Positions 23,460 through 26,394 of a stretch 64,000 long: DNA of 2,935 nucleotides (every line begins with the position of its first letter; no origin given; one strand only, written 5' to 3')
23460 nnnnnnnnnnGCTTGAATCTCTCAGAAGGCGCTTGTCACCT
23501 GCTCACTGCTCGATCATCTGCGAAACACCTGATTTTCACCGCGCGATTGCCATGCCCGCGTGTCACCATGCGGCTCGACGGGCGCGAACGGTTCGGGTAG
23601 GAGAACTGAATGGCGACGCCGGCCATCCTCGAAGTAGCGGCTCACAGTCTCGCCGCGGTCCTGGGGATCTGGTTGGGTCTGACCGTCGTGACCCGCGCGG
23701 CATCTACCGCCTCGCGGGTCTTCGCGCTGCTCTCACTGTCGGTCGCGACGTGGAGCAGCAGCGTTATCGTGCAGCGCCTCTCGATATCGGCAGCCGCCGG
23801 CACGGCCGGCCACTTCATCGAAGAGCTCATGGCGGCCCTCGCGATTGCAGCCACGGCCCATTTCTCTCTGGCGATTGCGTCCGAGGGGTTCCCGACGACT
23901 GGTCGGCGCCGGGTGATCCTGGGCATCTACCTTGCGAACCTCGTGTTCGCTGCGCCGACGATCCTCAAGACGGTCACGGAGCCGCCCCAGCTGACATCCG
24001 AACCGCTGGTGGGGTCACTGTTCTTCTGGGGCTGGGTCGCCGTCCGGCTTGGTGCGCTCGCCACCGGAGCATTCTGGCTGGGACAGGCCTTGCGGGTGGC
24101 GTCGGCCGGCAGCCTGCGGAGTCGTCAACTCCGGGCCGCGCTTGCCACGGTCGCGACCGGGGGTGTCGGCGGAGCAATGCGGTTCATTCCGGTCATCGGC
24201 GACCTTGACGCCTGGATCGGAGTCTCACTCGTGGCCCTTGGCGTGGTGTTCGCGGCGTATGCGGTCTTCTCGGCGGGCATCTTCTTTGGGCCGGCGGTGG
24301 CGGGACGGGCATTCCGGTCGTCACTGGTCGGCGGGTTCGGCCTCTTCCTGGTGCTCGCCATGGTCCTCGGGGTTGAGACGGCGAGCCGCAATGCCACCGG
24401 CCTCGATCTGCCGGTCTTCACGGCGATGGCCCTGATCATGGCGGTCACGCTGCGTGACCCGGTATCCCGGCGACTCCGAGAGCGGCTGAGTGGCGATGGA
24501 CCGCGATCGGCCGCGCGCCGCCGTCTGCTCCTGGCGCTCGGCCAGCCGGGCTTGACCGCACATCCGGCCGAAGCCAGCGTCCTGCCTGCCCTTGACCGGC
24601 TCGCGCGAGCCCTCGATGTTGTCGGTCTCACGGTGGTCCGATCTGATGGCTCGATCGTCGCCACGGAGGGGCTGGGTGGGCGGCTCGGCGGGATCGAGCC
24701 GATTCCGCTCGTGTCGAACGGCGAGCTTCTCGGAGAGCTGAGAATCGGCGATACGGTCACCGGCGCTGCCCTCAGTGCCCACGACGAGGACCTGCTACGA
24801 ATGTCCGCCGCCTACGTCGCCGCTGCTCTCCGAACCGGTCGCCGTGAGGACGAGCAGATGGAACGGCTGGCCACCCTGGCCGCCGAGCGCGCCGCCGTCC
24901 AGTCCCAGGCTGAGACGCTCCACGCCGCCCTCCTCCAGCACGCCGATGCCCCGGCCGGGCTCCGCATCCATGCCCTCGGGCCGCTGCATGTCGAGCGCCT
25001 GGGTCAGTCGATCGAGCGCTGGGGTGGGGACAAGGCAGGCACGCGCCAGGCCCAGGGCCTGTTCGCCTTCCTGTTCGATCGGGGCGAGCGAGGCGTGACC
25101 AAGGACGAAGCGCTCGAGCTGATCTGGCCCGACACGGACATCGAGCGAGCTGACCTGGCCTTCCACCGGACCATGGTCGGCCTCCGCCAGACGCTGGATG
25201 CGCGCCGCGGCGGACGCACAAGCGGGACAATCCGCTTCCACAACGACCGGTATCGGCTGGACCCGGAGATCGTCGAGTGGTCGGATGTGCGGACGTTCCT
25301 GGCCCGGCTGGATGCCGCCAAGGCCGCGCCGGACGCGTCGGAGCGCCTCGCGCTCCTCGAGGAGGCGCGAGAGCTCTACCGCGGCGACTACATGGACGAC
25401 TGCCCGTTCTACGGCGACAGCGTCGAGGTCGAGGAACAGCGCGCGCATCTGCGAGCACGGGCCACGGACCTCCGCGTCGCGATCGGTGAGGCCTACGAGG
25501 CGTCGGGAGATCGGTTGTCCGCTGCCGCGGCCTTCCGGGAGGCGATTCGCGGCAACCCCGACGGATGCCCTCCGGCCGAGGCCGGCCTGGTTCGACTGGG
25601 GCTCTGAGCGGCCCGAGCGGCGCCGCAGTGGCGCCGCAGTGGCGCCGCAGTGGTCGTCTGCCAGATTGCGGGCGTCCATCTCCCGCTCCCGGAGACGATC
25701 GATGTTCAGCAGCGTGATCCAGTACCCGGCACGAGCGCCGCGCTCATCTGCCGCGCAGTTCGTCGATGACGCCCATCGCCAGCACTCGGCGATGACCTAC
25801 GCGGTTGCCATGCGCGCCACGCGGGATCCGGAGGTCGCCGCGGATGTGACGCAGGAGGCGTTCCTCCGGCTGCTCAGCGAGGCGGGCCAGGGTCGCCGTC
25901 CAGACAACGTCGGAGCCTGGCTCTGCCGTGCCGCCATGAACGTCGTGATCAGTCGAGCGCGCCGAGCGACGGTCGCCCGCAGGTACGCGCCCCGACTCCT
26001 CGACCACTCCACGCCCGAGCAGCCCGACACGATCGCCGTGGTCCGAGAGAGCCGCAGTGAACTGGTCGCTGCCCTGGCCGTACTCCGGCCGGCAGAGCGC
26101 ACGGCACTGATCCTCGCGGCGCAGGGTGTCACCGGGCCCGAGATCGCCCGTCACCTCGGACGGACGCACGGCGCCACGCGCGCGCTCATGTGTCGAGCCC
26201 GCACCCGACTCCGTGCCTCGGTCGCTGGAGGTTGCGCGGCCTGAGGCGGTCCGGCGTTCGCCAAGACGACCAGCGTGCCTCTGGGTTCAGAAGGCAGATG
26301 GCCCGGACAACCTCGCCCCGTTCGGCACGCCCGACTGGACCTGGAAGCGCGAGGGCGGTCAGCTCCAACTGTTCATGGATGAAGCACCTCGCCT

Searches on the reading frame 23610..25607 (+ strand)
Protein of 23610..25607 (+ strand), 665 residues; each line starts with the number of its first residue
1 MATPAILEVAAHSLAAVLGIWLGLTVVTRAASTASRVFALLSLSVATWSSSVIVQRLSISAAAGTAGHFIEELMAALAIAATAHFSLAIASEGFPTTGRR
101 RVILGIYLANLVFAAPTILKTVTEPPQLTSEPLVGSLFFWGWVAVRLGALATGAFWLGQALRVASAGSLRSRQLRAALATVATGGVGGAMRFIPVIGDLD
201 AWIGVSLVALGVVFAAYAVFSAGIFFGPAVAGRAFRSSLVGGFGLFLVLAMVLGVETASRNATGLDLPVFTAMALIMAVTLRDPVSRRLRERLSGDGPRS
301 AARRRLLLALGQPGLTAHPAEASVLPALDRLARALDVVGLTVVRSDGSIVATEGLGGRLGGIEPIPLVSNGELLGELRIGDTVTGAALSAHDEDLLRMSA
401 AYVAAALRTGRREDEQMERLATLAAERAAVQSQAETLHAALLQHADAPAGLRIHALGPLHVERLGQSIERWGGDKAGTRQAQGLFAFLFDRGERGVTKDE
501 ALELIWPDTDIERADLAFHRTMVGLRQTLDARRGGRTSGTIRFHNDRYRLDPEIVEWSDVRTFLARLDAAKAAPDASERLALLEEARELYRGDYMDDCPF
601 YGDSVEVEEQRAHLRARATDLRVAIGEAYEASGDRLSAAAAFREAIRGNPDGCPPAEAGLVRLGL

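Call 10: search_protein_families(library=ncbifam, proteins=[window:23610-25607:+], max_evalue=0.00001)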
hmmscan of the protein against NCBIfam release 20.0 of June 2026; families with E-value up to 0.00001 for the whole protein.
window:23610-25607:+ (665 aa): 0 families

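Call 11: search_protein_families(library=pfam, proteins=[window:23610-25607:+], max_evalue=0.001)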
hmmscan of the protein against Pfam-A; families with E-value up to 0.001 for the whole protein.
window:23610-25607:+ (665 aa): 0 families

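Call 40: search_protein_families(library=pfam, proteins=[window:23610-25607:+], max_evalue=0.01)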
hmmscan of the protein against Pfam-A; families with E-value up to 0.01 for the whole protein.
window:23610-25607:+ (665 aa): 0 families

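Call 51: search_solved_structures(query=window:23610-25607:+, max_evalue=0.01)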
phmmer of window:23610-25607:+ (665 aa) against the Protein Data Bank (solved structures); distinct sequences matched with E-value up to 0.01: 0.

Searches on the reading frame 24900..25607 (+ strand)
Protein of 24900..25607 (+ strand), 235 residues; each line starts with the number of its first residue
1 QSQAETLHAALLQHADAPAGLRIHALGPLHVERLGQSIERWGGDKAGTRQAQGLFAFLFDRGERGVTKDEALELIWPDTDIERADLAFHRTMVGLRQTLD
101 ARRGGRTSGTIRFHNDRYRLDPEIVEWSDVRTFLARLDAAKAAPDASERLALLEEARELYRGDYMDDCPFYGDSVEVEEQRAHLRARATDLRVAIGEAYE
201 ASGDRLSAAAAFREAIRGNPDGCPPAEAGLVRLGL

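Call 52: search_protein_families(library=pfam, proteins=[window:24900-25607:+], max_evalue=1)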
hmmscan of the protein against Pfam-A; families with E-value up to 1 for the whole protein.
window:24900-25607:+ (235 aa): 5 families
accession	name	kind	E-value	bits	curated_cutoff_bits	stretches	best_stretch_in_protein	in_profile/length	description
PF03704.23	BTAD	-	0.00021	22.1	22.1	1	129-213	2-86/146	Bacterial transcriptional activator domain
PF07719.23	TPR_2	-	0.044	14.4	27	1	194-217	6-29/34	Tetratricopeptide repeat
PF14496.11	NEL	-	0.048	13.5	24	1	124-167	86-129/223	C-terminal novel E3 ligase, LRR-interacting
PF13181.12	TPR_8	-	0.078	13.6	25.7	1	192-219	4-31/34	Tetratricopeptide repeat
PF13428.12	TPR_14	-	0.1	13.8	23.5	1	190-221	2-33/44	Tetratricopeptide repeat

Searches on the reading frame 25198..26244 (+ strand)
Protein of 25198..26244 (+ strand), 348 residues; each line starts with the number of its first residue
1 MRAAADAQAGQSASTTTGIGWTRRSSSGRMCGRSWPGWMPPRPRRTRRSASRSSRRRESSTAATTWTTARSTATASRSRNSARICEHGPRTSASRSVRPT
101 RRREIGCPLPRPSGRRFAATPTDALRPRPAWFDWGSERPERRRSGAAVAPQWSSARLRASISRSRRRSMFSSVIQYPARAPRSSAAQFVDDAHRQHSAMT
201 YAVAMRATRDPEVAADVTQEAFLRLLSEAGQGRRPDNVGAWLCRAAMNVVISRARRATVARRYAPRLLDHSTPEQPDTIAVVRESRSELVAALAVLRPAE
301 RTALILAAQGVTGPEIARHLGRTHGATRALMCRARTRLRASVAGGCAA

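Call 10: search_protein_families(library=ncbifam, proteins=[window:25198-26244:+], max_evalue=0.00001)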
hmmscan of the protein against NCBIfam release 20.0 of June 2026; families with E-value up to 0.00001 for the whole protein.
window:25198-26244:+ (348 aa): 34 families (the best 25 are shown)
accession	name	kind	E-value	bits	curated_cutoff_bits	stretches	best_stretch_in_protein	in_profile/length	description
NF004113.0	PRK05602.1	equivalog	1.9e-18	66.9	208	1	195-343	53-202/211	RNA polymerase sigma factor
TIGR02983.1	SigE-fam_strep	subfamily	5e-16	59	141.55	1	189-342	8-158/162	SigE family RNA polymerase sigma factor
TIGR02937.1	sigma70-ECF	superfamily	7.7e-15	54.9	42.9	1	194-339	8-162/165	sigma-70 family RNA polymerase sigma factor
NF007225.0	PRK09643.1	equivalog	5.5e-14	52.3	190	1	194-342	34-182/204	RNA polymerase sigma factor SigM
NF007229.0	PRK09647.1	equivalog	7.1e-14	51.7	265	1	190-343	47-203/220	RNA polymerase sigma factor SigE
TIGR02985.1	Sig70_bacteroi1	subfamily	7.5e-14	52.3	126.4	1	194-341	8-161/162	RNA polymerase sigma-70 factor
NF058625.1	sigma_PG0214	equivalog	1.6e-13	50.7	130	1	188-341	6-160/170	GFO_1088 family ECF-type sigma factor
TIGR02989.1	Sig-70_gvs1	subfamily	1.2e-11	44.8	124.55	1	194-340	8-156/158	RNA polymerase sigma-70 factor, Rhodopirellula/Verrucomicrobium family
NF009172.0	PRK12519.1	subfamily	1.5e-11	44.2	222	1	193-342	35-189/194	RNA polymerase sigma factor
NF007213.0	PRK09635.1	equivalog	2.1e-11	43.6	317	1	184-342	2-166/290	RNA polymerase sigma factor SigI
NF009166.1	PRK12513.1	equivalog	3.5e-11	43.2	206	1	193-343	28-187/193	RNA polymerase sigma factor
NF007227.0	PRK09645.1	subfamily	1.1e-10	41.7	202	1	184-334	10-162/177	sigma-70 family RNA polymerase sigma factor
NF007214.0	PRK09636.1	subfamily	1.2e-10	41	271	1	194-341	11-162/293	RNA polymerase sigma factor SigJ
TIGR02952.1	Sig70_famx2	equivalog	1.9e-10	40.9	206.45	1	213-339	37-167/170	ECF subfamily RNA polymerase sigma factor, BldN family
TIGR02950.1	SigM_subfam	subfamily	2.4e-10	40.5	147.95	1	191-342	4-158/159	RNA polymerase sigma factor, SigM family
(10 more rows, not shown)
